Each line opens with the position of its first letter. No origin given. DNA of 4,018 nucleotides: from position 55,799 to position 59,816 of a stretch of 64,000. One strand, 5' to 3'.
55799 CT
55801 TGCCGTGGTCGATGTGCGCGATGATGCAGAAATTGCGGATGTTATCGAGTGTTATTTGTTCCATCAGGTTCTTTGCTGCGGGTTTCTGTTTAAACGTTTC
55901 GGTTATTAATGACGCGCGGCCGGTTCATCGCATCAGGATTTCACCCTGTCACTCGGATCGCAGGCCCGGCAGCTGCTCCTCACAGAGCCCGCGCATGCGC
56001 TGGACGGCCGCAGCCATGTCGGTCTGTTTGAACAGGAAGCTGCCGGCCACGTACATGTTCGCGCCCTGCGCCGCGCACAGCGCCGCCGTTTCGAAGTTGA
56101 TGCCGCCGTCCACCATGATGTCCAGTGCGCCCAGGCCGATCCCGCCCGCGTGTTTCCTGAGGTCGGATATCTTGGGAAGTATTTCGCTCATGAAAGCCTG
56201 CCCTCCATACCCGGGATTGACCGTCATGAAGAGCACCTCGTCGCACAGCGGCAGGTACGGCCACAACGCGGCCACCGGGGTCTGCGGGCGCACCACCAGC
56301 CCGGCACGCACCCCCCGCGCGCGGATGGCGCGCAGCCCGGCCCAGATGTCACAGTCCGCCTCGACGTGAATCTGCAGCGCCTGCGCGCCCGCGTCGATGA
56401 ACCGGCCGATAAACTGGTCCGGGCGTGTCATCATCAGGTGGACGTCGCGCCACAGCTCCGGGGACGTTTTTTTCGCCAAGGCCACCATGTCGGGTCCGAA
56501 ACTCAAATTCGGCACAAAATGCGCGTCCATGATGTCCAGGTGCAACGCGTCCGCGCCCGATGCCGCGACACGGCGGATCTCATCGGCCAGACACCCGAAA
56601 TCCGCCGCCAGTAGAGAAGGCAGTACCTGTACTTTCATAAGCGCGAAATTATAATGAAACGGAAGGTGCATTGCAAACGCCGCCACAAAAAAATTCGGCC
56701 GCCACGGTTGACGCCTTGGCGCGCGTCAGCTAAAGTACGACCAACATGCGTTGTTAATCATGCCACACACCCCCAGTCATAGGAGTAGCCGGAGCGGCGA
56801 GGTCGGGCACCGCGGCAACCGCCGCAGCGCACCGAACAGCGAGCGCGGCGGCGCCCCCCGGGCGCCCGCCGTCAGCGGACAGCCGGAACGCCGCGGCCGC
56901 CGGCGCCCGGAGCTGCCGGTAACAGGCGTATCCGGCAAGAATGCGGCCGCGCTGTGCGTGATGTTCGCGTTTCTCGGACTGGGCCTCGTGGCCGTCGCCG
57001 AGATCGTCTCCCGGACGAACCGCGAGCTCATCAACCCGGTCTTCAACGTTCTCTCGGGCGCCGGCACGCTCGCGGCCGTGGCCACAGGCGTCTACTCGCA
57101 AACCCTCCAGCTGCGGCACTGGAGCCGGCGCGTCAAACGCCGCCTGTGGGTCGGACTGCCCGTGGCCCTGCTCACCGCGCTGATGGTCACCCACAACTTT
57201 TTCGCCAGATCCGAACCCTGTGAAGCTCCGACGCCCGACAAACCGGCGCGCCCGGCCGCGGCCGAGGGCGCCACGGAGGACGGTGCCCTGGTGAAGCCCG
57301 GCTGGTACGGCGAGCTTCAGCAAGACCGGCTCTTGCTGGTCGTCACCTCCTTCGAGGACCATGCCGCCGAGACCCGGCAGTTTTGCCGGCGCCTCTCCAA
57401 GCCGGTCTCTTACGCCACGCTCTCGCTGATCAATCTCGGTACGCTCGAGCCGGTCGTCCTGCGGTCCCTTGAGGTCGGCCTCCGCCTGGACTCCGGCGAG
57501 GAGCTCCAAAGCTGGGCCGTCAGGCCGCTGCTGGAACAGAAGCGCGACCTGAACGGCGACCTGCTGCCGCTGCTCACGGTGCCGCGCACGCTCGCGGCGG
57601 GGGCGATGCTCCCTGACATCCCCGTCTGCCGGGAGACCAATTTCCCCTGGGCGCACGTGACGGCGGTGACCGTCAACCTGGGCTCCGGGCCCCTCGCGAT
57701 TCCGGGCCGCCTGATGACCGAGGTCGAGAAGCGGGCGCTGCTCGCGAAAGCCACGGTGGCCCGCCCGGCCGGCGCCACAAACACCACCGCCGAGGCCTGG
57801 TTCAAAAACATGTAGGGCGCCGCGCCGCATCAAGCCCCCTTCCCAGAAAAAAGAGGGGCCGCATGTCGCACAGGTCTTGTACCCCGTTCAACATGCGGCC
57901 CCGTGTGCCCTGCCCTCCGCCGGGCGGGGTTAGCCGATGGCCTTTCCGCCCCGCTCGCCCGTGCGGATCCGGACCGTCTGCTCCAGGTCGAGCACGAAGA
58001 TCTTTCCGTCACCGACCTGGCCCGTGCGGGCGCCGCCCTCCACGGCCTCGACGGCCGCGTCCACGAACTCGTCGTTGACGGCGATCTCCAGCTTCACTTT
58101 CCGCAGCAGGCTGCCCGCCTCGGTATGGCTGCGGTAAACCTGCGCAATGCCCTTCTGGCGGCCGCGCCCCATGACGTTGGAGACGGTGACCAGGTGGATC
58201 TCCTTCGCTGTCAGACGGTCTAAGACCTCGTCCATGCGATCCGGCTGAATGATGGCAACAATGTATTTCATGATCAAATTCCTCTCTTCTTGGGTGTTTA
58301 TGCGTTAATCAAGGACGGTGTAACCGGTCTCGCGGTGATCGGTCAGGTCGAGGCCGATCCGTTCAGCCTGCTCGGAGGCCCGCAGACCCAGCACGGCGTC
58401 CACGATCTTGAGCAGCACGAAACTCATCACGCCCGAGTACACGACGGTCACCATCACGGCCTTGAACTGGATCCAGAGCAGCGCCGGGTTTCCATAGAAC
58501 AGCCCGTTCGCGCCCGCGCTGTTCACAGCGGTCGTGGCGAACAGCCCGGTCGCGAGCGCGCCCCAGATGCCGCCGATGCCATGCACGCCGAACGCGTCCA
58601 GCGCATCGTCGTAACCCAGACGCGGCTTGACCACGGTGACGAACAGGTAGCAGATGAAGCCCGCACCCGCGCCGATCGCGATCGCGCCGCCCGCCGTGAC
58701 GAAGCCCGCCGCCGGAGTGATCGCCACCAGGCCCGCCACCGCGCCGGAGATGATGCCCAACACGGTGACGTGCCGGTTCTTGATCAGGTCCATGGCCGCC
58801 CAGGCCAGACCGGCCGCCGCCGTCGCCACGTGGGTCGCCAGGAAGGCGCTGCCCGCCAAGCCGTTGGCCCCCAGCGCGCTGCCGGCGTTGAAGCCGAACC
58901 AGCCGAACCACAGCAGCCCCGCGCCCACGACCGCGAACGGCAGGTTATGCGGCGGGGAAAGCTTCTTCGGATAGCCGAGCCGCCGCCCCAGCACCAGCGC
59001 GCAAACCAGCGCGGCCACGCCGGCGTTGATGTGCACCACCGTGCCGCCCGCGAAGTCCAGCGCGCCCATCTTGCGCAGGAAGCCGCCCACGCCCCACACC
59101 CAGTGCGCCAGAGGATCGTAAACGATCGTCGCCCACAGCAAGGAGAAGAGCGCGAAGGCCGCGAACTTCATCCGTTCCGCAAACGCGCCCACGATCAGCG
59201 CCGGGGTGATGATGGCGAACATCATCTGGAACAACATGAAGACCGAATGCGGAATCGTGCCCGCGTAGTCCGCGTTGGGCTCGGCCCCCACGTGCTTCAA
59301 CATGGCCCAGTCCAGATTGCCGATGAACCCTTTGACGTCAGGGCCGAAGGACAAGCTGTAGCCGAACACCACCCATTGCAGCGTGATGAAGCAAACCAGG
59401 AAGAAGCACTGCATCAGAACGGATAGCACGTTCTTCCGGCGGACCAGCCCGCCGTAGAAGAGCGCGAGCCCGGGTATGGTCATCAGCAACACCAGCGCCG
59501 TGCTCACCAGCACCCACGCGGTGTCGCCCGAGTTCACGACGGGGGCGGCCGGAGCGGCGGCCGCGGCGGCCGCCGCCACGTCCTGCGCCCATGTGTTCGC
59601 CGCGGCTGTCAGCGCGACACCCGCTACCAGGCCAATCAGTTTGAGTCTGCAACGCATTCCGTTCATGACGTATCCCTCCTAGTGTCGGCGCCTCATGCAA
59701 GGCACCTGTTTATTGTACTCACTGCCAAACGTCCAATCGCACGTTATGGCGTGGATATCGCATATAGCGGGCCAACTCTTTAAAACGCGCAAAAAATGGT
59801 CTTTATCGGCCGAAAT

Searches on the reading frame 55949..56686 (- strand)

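Call 54: search_protein_families(library=pfam, proteins=[window:55949-56686:-], max_evalue=0.001)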
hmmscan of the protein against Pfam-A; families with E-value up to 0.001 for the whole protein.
window:55949-56686:- (245 aa): 1 family
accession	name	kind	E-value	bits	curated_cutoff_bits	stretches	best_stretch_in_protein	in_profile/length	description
PF00834.25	Ribul_P_3_epim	-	2.9e-58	197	21.1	1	21-219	2-198/198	Ribulose-phosphate 3 epimerase family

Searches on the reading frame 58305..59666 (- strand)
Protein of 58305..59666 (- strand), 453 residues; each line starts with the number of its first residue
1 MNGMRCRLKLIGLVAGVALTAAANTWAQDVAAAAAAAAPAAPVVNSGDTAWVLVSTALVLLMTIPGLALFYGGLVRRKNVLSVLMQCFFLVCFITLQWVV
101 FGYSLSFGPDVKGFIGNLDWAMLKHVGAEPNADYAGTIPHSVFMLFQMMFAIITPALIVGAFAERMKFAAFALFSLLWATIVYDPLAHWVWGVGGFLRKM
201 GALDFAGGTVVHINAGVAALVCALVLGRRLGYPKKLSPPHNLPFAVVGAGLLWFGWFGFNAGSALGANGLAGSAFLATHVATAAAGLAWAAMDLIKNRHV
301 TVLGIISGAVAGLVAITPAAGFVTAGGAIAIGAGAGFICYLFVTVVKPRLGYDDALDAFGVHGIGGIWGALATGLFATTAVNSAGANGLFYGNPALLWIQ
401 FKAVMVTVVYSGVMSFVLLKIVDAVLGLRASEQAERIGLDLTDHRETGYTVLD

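Call 54: search_protein_families(library=pfam, proteins=[window:58305-59666:-], max_evalue=0.001)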
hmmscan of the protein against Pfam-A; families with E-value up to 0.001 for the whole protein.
window:58305-59666:- (453 aa): 1 family
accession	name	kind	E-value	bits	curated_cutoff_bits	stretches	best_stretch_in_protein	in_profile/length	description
PF00909.26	Ammonium_transp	-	1.6e-130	435.9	23.2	1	50-449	1-399/399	Ammonium Transporter Family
